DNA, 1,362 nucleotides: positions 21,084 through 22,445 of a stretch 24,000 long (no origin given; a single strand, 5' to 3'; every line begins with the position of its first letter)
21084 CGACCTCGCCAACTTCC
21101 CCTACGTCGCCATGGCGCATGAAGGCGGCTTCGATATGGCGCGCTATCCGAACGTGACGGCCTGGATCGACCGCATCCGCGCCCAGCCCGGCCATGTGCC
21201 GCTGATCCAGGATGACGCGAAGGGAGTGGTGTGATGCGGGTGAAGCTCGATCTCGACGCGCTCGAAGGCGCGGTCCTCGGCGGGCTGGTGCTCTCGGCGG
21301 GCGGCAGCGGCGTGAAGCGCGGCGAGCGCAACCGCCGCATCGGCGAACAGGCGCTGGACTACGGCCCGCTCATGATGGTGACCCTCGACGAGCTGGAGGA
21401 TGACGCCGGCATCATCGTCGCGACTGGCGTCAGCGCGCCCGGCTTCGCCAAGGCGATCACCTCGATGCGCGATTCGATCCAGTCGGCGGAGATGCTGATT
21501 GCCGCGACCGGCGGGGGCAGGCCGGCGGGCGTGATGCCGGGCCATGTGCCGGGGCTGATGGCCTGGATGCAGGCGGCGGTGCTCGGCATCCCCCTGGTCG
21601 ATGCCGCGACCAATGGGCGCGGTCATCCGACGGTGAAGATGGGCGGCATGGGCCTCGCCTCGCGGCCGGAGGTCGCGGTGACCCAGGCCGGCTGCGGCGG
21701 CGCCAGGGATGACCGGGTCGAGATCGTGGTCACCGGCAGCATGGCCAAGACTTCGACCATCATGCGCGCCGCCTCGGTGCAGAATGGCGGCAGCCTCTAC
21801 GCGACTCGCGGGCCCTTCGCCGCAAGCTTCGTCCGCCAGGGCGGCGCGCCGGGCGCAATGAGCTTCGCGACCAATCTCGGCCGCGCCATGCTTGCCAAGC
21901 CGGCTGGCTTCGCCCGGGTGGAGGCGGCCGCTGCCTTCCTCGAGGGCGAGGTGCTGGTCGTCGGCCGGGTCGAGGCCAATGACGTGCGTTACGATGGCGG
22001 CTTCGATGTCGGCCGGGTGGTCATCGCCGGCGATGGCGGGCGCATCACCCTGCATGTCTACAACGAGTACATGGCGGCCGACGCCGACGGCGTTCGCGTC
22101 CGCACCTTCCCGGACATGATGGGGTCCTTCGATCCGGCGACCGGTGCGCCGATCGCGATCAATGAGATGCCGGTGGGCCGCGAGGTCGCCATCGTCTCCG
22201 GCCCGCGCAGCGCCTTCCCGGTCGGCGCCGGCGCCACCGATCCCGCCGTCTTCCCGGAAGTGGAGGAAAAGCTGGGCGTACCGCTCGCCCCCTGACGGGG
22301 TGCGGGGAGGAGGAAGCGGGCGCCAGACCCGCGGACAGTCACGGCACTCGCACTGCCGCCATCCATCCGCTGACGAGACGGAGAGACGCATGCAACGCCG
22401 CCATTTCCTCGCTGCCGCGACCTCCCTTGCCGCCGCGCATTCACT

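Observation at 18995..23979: Urocanase-family enzyme in a non-hut operon with a GST and a DUF917-like protein: candidate pathway for a modified imidazole-acrylate, possibly thiourocanate-type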

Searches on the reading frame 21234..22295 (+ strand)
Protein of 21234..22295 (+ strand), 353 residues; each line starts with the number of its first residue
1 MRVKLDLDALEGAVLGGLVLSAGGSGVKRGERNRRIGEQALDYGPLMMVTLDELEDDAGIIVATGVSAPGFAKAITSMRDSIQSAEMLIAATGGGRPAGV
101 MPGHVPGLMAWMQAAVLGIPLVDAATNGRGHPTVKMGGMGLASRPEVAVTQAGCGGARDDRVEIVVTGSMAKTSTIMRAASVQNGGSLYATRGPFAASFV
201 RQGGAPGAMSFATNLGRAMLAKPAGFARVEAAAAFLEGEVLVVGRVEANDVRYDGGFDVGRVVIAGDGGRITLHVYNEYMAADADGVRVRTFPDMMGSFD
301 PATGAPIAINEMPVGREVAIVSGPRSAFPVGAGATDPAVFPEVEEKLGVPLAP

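Call 5: search_protein_families(library=pfam, proteins=[window:21234-22295:+])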
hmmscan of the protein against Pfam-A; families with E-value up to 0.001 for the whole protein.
window:21234-22295:+ (353 aa): 2 families
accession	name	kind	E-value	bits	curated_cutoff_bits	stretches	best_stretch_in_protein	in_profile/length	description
PF20906.3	S-Me-THD_C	-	2.5e-21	76.3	27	1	173-324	6-162/190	S-Me-THD-like, C-terminal domain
PF06032.18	S-Me-THD_N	-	3.9e-08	33.9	27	1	14-142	7-137/158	S-Me-THD-like, N-terminal domain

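Call 6: search_protein_families(library=ncbifam, proteins=[window:21234-22295:+])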
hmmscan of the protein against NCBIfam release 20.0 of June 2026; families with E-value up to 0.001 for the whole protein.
window:21234-22295:+ (353 aa): 2 families
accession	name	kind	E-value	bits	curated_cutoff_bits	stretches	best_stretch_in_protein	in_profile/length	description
NF058532.1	CH3_S_uro_de_S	equivalog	9.7e-159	528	450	1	4-352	2-351/352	S-methyl thiohydantoin desulfurase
NF058529.1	thiohydan_desulf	equivalog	6.3e-75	252.5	440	1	5-352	3-358/362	thiohydantoin desulfurase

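Call 12: search_solved_structures(query=window:21234-22295:+, max_evalue=0.001)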
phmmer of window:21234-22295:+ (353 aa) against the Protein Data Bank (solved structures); distinct sequences matched with E-value up to 0.001: 0.

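Call 19: find_encoding_contigs(protein=window:21234-22295:+, flank=10000, max_places=6)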
Protein window:21234-22295:+ (353 aa): 1 contig read that carries it; 1 place shown.
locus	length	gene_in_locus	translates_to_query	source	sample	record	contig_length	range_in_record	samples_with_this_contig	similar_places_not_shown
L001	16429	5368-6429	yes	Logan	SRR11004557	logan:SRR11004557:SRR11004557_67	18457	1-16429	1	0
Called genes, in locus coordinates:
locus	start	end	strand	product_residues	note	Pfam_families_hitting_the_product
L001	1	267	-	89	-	?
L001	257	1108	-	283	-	PF00149:Metallophos, PF12850:Metallophos_2 (weak)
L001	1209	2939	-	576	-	PF00126:HTH_1, PF03466:LysR_substrate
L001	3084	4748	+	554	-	PF17391:Urocanase_N, PF01175:Urocanase, PF17392:Urocanase_C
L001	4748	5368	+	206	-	PF02798:GST_N, PF13417:GST_N_3, PF13409:GST_N_2, PF00043:GST_C, PF14497:GST_C_3 (weak), PF13410:GST_C_2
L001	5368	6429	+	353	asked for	PF06032:S-Me-THD_N, PF20906:S-Me-THD_C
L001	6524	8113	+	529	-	PF00496:SBP_bac_5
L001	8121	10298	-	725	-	PF00403:HMA, PF00122:E1-E2_ATPase, PF00702:Hydrolase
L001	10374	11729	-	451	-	PF01566:Nramp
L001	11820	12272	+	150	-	PF09339:HTH_IclR (faint), PF01325:Fe_dep_repress, PF01978:TrmB (weak), PF12802:MarR_2, PF12840:HTH_20 (weak), PF13412:HTH_24 (weak), PF01047:MarR, PF02742:Fe_dep_repr_C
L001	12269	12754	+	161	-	PF00376:MerR, PF13411:MerR_1, PF09278:MerR-DNA-bind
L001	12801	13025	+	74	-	PF09939:DUF2171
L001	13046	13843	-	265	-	PF00892:EamA, PF03151:TPT (faint), PF00892:EamA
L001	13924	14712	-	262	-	PF00596:Aldolase_II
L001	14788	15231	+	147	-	PF00903:Glyoxalase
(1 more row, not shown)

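Call 20: find_related_loci(query=window:21234-22295:+, collection=genome_contigs, flank=10000)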
Query window:21234-22295:+ (353 aa) in genome_contigs; peptide patterns used: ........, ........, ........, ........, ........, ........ (x = any residue, [..] = any of these).
98 stretches matched a pattern; 56 encode a relative of the query (tblastn E <= 1e-3); 56 distinct loci.
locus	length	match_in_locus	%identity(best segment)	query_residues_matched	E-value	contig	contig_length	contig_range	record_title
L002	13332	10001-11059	88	1-353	0e+0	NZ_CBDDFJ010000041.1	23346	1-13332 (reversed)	MAG: Roseococcus sp. isolate 8ea64999-de2d-4fba-be6c-4e465365e0b3 contig_41, whole genome shotgun sequence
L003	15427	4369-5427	88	1-353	0e+0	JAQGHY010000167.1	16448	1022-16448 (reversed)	MAG: Rubritepida sp. isolate RYN_445 scaffold_2960242, whole genome shotgun sequence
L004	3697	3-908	87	52-353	2e-178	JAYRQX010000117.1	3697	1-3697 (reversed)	MAG: Acetobacteraceae bacterium isolate XM1_ASGE3bin.15 k141_147099, whole genome shotgun sequence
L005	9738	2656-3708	58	1-351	3e-121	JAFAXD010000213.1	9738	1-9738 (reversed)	MAG: Xanthobacteraceae bacterium isolate CP_BM_RX_79 BM_RX_k147_5538814, whole genome shotgun sequence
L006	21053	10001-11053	57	1-351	2e-119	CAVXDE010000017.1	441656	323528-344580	MAG: uncultured Alphaproteobacteria bacterium isolate MFD04428.bin.1.20 genome assembly, contig: contig_17736, whole gen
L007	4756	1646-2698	56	1-351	1e-116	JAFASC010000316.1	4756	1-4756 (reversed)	MAG: Methylobacteriaceae bacterium isolate CP_BM_ER_R8_8 BM_ER_R8_k147_2568655, whole genome shotgun sequence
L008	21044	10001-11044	55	4-351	2e-113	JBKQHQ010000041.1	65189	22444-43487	MAG: Xanthobacteraceae bacterium isolate BAr1A1B1C__bin_108 BAr1A1B1C_000000064905, whole genome shotgun sequence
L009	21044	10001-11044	54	4-351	1e-113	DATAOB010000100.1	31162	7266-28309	MAG TPA_asm: Beijerinckiaceae bacterium isolate SMAG_U7034 k141_2793740, whole genome shotgun sequence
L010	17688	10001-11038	54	5-351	1e-113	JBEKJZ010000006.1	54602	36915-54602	MAG: Xanthobacteraceae bacterium isolate SPRUCE 335 SPRUCE_335_6, whole genome shotgun sequence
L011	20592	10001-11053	54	1-351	8e-110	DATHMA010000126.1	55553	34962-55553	MAG TPA_asm: Bradyrhizobium sp. isolate SMAG_U12620 k141_3760334, whole genome shotgun sequence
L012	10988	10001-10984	55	4-331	1e-109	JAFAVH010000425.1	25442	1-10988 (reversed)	MAG: Methylobacteriaceae bacterium isolate CP_BM_RX_31 BM_RX_k147_9467902, whole genome shotgun sequence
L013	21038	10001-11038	54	5-351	5e-109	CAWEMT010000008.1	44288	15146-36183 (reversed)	MAG: uncultured Alphaproteobacteria bacterium isolate MFD02416.bin.1.57 genome assembly, contig: contig_9284, whole geno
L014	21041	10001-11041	53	5-351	6e-109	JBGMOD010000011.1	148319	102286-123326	MAG: Hyphomicrobiales bacterium isolate Fil1_5 Lundin1_111, whole genome shotgun sequence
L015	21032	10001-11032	53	8-351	1e-107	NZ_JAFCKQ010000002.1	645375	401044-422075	Bradyrhizobium jicamae strain SZCCT0215 NODE_2, whole genome shotgun sequence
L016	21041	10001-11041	52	5-351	4e-107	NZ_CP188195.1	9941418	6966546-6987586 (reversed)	Bradyrhizobium genosp. P strain BDV5111 chromosome, complete genome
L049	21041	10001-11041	52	5-351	5e-104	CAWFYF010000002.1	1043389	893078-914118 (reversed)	MAG: uncultured Alphaproteobacteria bacterium isolate MFD05442.bin.1.436 genome assembly, contig: contig_12904, whole ge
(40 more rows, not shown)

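Call 27: search_protein_families(library=ncbifam, max_evalue=0.00001, proteins=[L049:2-688:+, L049:701-1981:+, L049:4121-5476:+, L049:5505-6701:+, L049:13489-14496:+, L049:14500-15318:+, L049:15327-15995:-, L049:17619-18857:-, L049:18969-20330:+, L049:9989-11056:+])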
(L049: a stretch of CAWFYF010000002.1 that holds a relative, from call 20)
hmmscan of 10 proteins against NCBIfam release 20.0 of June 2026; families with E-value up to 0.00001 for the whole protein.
L049:2-688:+ (228 aa): 28 families (the best 25 are shown)
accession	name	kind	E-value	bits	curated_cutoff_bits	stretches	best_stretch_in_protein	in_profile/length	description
NF058538.1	ergo_util_ErtD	equivalog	1.5e-110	370.1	600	1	1-224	223-446/446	hydantoin-5-propionate amidohydrolase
NF058539.1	ergo_uti2_ErtD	equivalog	5.2e-48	164.1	650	1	6-223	228-446/449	hydantoin-5-propionate amidohydrolase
NF004839.0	PRK06189.1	equivalog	3.2e-44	151.3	631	1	4-224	229-447/451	allantoinase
TIGR03178.1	allantoinase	equivalog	5.1e-43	147.5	357.85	1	5-223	225-440/441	allantoinase AllB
NF002668.0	PRK02382.1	equivalog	9.9e-40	136.5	452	1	4-223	217-427/436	dihydroorotase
TIGR02033.1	D-hydantoinase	equivalog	1.1e-35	123.5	393.25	1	5-223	229-453/454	dihydropyrimidinase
TIGR00857.1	pyrC_multi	subfamily_domain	5.2e-35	121.2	279.05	1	2-209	207-411/412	dihydroorotase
NF009941.0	PRK13404.1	subfamily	1e-34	120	647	1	7-223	234-460/478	dihydropyrimidinase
NF005960.0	PRK08044.1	equivalog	1.3e-34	119.7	688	1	5-223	233-449/453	allantoinase AllB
NF006559.0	PRK09060.1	equivalog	1.1e-33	116.2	482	1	5-222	225-436/444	dihydroorotase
NF005751.0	PRK07575.1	equivalog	2.1e-30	105.6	529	1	10-215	228-428/440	dihydroorotase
NF006836.0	PRK09357.1-1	equivalog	5.7e-28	97.8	538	1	6-212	224-429/432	dihydroorotase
NF006688.0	PRK09236.1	equivalog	4.7e-27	94.9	535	1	7-214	229-433/444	dihydroorotase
NF003271.0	PRK04250.1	equivalog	5.3e-24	84.6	405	1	9-220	203-401/407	dihydroorotase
NF006841.0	PRK09357.2-2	equivalog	6.9e-24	84.3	640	1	5-206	218-416/421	dihydroorotase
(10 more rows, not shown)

L049:701-1981:+ (426 aa): 23 families
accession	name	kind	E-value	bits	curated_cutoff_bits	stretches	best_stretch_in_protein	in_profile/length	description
NF058540.1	Ncarbamyl_ErtE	equivalog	3.3e-180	599.1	520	1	2-416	3-417/418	N-carbamyl-l-glutamate amidohydrolase ErtE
NF009531.0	PRK12893.1-5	equivalog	2.4e-161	536.9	486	1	1-419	1-417/421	Zn-dependent hydrolase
NF006771.0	PRK09290.1-5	subfamily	2.4e-120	401.8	399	1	8-415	5-411/413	allantoate amidohydrolase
NF006775.0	PRK09290.2-5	equivalog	2.6e-111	372.3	479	1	10-416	13-416/419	allantoate amidohydrolase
TIGR01879.1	hydantase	subfamily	1.2e-106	357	204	1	10-411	1-399/401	hydantoinase/carbamoylase family amidase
NF009529.0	PRK12893.1-2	equivalog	2.1e-96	323.2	508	1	4-415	4-409/411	Zn-dependent hydrolase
NF009527.0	PRK12891.1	subfamily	2.8e-96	323.1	461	1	7-412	8-419/426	Zn-dependent hydrolase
NF006769.0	PRK09290.1-3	subfamily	2.8e-95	319.4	452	1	2-411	5-409/417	allantoate amidohydrolase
NF006773.0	PRK09290.2-2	equivalog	2.1e-86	290.4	584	1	8-413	14-416/419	allantoate amidohydrolase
NF006768.0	PRK09290.1-1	equivalog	2.1e-81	273.9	532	1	24-408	22-402/411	allantoate deiminase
NF006770.0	PRK09290.1-4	equivalog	1.2e-79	267.9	372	1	9-413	5-400/403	allantoate amidohydrolase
NF006774.0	PRK09290.2-4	equivalog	6.7e-72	242.6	897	1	19-412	24-414/427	allantoate amidohydrolase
TIGR03176.1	AllC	equivalog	1.9e-69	234.4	597.75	1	24-408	18-397/406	allantoate deiminase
NF006772.0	PRK09290.2-1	subfamily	3.6e-67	227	424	1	28-415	34-417/430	allantoate amidohydrolase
NF010373.0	PRK13799.1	equivalog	1.8e-65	221.5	1087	1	49-415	224-588/591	unknown domain/N-carbamoyl-L-amino acid hydrolase fusion protein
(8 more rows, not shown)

L049:4121-5476:+ (451 aa): 7 families
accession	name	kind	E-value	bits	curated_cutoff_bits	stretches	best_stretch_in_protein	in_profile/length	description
TIGR00148.1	TIGR00148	subfamily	8.8e-90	301.5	244.85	1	1-421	1-438/438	UbiD family decarboxylase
NF041204.1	VdcC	exception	1.8e-64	217.9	650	1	1-422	4-439/467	non-oxidative hydroxyarylic acid decarboxylases subunit C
NF008175.0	PRK10922.1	equivalog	7e-43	146.9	788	1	90-434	120-471/497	4-hydroxy-3-polyprenylbenzoate decarboxylase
TIGR03701.1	mena_SCO4490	equivalog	3.4e-42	144.7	495.9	1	4-397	2-417/433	menaquinone biosynthesis decarboxylase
NF041219.1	BagN_FevL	exception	2.9e-32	111.8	1000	1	1-387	20-434/502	bagremycin/ferroverdin biosynthesis UbiD family decarboxylase BagN/FevL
TIGR02724.1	phenyl_P_beta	equivalog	2e-28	99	468.95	1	2-405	4-419/472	phenylphosphate carboxylase subunit beta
TIGR02723.1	phenyl_P_alpha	equivalog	2.6e-20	72.5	564.6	1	56-392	64-411/485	phenylphosphate carboxylase subunit alpha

L049:5505-6701:+ (398 aa): 4 families
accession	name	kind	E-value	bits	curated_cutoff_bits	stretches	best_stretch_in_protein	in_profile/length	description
NF011933.0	PRK15404.1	subfamily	3.6e-52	177.7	477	1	24-348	11-333/370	high-affinity branched-chain amino acid ABC transporter substrate-binding protein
TIGR03407.1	urea_ABC_UrtA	exception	3.5e-24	85.4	492.75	1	41-377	1-340/361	urea ABC transporter substrate-binding protein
TIGR03669.1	urea_ABC_arch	equivalog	6.8e-21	74.7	494.8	1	49-357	9-317/375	urea ABC transporter substrate-binding protein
TIGR03863.1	PQQ_ABC_bind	subfamily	6.1e-07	28.8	413.6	0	62-216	15-168/347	ABC transporter, substrate binding protein, PQQ-dependent alcohol dehydrogenase system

L049:13489-14496:+ (335 aa): 13 families
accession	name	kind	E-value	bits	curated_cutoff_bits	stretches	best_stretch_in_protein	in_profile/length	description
TIGR02371.1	ala_DH_arch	equivalog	1.2e-54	185.7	409.15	1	11-334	5-324/325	alanine dehydrogenase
NF006379.0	PRK08618.1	equivalog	1.7e-44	152.5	417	1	21-333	13-325/326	ornithine cyclodeaminase family protein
NF006141.0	PRK08291.1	equivalog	2.5e-43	148.3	408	1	8-330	4-326/330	cyclodeaminase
TIGR02992.1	ectoine_eutC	equivalog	9.3e-42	143.3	471.65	1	10-329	3-322/326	ectoine utilization protein EutC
TIGR03944.1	dehyd_SbnB_fam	equivalog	4.1e-38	131.2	326.9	1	9-332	2-324/327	2,3-diaminopropionate biosynthesis protein SbnB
NF004848.0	PRK06199.1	subfamily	8.6e-34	117.2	362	1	71-332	90-370/379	tyramine oxidase subunit B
NF004793.0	PRK06141.1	equivalog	7.4e-30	104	322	1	72-324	61-312/314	bifunctional Delta(1)-pyrroline-2-carboxylate/Delta(1)-piperideine-2-carboxylate reductase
NF005296.0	PRK06823.1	equivalog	3.3e-28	98.6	438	1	20-322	12-312/315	ornithine cyclodeaminase family protein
NF045643.1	ImmsucRedBhcD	equivalog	1.1e-27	97.2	500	1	21-332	13-319/321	iminosuccinate reductase BhcD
NF005762.1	PRK07589.1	equivalog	2.6e-18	66.1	350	1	74-333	66-319/334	ornithine cyclodeaminase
NF005603.0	PRK07340.1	equivalog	2.9e-16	59.6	266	1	75-258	66-247/307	delta(1)-pyrroline-2-carboxylate reductase family protein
NF005011.0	PRK06407.1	subfamily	1.1e-12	47.9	337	1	95-214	78-196/302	ornithine cyclodeaminase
NF045512.1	PyrPipCarbRedLhpI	equivalog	6.3e-12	45.3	400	1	75-253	62-237/298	bifunctional Delta(1)-pyrroline-2-carboxylate/Delta(1)-piperideine-2-carboxylate reductase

L049:14500-15318:+ (272 aa): 2 families
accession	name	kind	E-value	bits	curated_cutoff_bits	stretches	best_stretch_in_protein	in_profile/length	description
TIGR01098.1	3A0109s03R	subfamily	1.3e-07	31.4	112.05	1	60-205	88-231/253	phosphate/phosphite/phosphonate ABC transporter substrate-binding protein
TIGR03431.1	PhnD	equivalog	3.1e-06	26.8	261.1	1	68-256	92-279/288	phosphonate ABC transporter substrate-binding protein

L049:15327-15995:- (222 aa): 1 family
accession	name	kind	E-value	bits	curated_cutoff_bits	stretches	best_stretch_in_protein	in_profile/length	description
NF008488.0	PRK11396.1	equivalog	2e-19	70.1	292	1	41-183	14-152/191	environmental stress-induced protein Ves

L049:17619-18857:- (412 aa): 14 families
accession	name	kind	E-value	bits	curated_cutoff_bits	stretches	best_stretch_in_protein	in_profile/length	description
TIGR01224.1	hutI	equivalog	6.1e-138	459.7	298.15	1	28-403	3-376/377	imidazolonepropionase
NF006055.0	PRK08203.1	equivalog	6e-14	51.4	532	1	270-384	278-396/455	8-oxoguanine deaminase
NF006679.0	PRK09228.1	subfamily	2.2e-13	49.8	351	0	265-381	270-388/433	guanine deaminase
NF006689.0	PRK09237.1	equivalog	2.7e-13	49.2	371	1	31-82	25-73/383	amidohydrolase/deacetylase family metallohydrolase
NF005211.0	PRK06687.1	equivalog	3.5e-13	49.1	703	1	25-86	18-78/419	TRZ/ATZ family protein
NF051886.1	XaaProDiPepCaul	equivalog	3.7e-12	46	500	0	25-77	15-66/398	Xaa-Pro dipeptidase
TIGR02967.1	guan_deamin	equivalog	4.6e-12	45.6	375.4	1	265-383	245-365/401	guanine deaminase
NF006549.0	PRK09045.1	equivalog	1.3e-11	43.9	540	1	264-382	258-382/444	TRZ/ATZ family hydrolase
NF006056.0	PRK08204.1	subfamily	2.1e-10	40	391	1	228-381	207-382/449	hypothetical protein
NF009060.0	PRK12394.1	equivalog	8.2e-10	38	442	0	50-81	40-71/381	metallo-dependent hydrolase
NF004801.0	PRK06151.1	subfamily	2.2e-08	33.4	416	0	262-408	282-428/491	chlorohydrolase family protein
NF005557.0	PRK07228.1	equivalog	1.6e-07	30.4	522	0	301-382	290-378/445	5'-deoxyadenosine deaminase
NF011990.0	PRK15446.2-6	subfamily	3.8e-07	29.1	233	0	326-380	311-365/390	alpha-D-ribose 1-methylphosphonate 5-triphosphate diphosphatase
TIGR02318.1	phosphono_phnM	equivalog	2e-06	27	390.55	0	52-74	34-56/376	phosphonate metabolism protein PhnM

L049:18969-20330:+ (453 aa): 23 families
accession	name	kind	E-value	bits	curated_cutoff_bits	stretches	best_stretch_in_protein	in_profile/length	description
NF006683.0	PRK09229.1-4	equivalog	1.6e-215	716.2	654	1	3-451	9-456/457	formimidoylglutamate deiminase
NF006684.0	PRK09229.1-5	equivalog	4e-197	655.5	525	1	2-452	2-455/456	formimidoylglutamate deiminase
TIGR02022.1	hutF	equivalog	7.8e-195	647.9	413.05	1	4-451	4-454/455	formimidoylglutamate deiminase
NF006682.0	PRK09229.1-3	equivalog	1.5e-161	538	637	1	1-450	1-452/454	formimidoylglutamate deiminase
NF006680.0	PRK09229.1-1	equivalog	1.1e-139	466.1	810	1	4-451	8-459/460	formimidoylglutamate deiminase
NF006681.0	PRK09229.1-2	equivalog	2.9e-120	402.1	362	1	5-452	8-449/451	formimidoylglutamate deiminase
NF006055.0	PRK08203.1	equivalog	2.6e-34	118.5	532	1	18-437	26-435/455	8-oxoguanine deaminase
NF006549.0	PRK09045.1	equivalog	8.5e-27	93.8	540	1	194-433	183-420/444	TRZ/ATZ family hydrolase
NF009059.0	PRK12393.1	equivalog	5.9e-26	91.2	543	1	19-435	29-438/460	amidohydrolase family protein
NF005557.0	PRK07228.1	equivalog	5e-22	78.2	522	1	227-436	214-421/445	5'-deoxyadenosine deaminase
NF004801.0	PRK06151.1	subfamily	8e-19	67.8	416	1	41-442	50-452/491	chlorohydrolase family protein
NF004995.0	PRK06380.1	subfamily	9.8e-19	67.6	567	1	228-434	202-405/418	metal-dependent hydrolase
NF006056.0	PRK08204.1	subfamily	5e-18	65.1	391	1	21-437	27-425/449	hypothetical protein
NF005540.0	PRK07203.1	equivalog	4.4e-17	61.9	444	1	41-445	51-433/444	putative aminohydrolase SsnA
NF006252.0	PRK08393.1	equivalog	2.8e-15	56.3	617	1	226-431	203-402/424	N-ethylammeline chlorohydrolase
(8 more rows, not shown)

L049:9989-11056:+ (355 aa): 2 families
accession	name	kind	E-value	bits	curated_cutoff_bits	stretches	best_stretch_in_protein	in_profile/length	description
NF058532.1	CH3_S_uro_de_S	equivalog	4.6e-164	545.5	450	1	3-353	1-352/352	S-methyl thiohydantoin desulfurase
NF058529.1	thiohydan_desulf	equivalog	8.6e-85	284.9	440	1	3-354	1-360/362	thiohydantoin desulfurase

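Call 29: search_dna_similar(query=window:21234-22295:+, collection=plasmids, mode=protein, max_rows=40)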
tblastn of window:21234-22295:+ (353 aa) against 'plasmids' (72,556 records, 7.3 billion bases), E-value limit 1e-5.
Records with a match: 91; places in all: 103; records where one place covers at least 80% of the query: 46.
Best place of each record, by identity: <60% 91.
By first word of the organism name: Rhizobium 22; Shinella 10; Haloferax 7; Agrobacterium 5; Enterococcus 5; Parageobacillus 5; Ketogulonicigenium 3; Burkholderia 2; Paracoccus 2; Alloyangia 2; and 25 more.
By predicted mobility (MOB-suite, as given by PLSDB): non-mobilizable 62; conjugative 26; mobilizable 3.
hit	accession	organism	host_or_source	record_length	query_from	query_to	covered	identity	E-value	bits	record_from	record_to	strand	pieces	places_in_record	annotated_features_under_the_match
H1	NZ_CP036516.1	Lichenihabitans psoromatis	Psoroma sp.,culture,Lichen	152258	31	351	91%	51.4%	2e-84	285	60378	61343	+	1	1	DUF917 family protein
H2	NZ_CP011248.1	Agrobacterium tumefaciens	Achillea ptarmica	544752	31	351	91%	50.2%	1e-82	281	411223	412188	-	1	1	DUF917 family protein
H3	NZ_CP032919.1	Agrobacterium tumefaciens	-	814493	31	351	91%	50.2%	1e-82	281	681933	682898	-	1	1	DUF917 family protein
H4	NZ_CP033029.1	Agrobacterium tumefaciens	-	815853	31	351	91%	50.2%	1e-82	281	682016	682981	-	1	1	DUF917 family protein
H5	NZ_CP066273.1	Agrobacterium tumefaciens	-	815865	31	351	91%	50.2%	1e-82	281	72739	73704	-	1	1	DUF917 family protein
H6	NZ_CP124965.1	Agrobacterium tumefaciens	lilac,cell culture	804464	31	351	91%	50.2%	1e-82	280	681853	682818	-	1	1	DUF917 family protein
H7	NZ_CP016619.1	Microvirga ossetica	Vicia alpestris,cell culture,nodules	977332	31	351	91%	38.6%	5e-38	151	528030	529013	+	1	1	DUF917 family protein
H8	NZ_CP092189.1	Deinococcus sp. KNUC1210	Setaria viridis,cell ...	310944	37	349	89%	37.2%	5e-45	172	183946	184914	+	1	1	DUF917 family protein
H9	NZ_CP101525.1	Burkholderia arboris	mixed culture,soil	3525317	31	352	91%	36.0%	5e-37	149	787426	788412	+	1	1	none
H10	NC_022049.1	Paracoccus aminophilus JCM 7686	-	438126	31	352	91%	34.5%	1e-35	144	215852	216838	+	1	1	DUF917 family protein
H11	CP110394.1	Burkholderia sp. JSH-S8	Tetrastigma hemsleyanum Diels et Gilg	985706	31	352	91%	33.8%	5e-35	142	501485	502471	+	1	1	DUF917 domain-containing protein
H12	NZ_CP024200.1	Thalassospira marina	-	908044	31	351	91%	33.7%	7e-42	163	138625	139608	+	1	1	DUF917 family protein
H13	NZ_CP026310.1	Salinigranum rubrum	cell culture,marine solar saltern brine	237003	35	351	90%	33.6%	3e-37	149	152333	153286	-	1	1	DUF917 family protein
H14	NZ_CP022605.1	Ochrobactrum quorumnocens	cell culture,rhizosphere of potato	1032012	31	352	91%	32.2%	4e-36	146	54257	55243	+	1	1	record has no annotation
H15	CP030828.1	Neorhizobium sp. NCHU2750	Rosa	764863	31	352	91%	32.2%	2e-36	147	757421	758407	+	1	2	hypothetical protein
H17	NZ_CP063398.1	Rhizobium sp. SL42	Amphicarpaea bracteata,Whole ...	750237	31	352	91%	31.8%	1e-36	147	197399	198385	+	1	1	DUF917 family protein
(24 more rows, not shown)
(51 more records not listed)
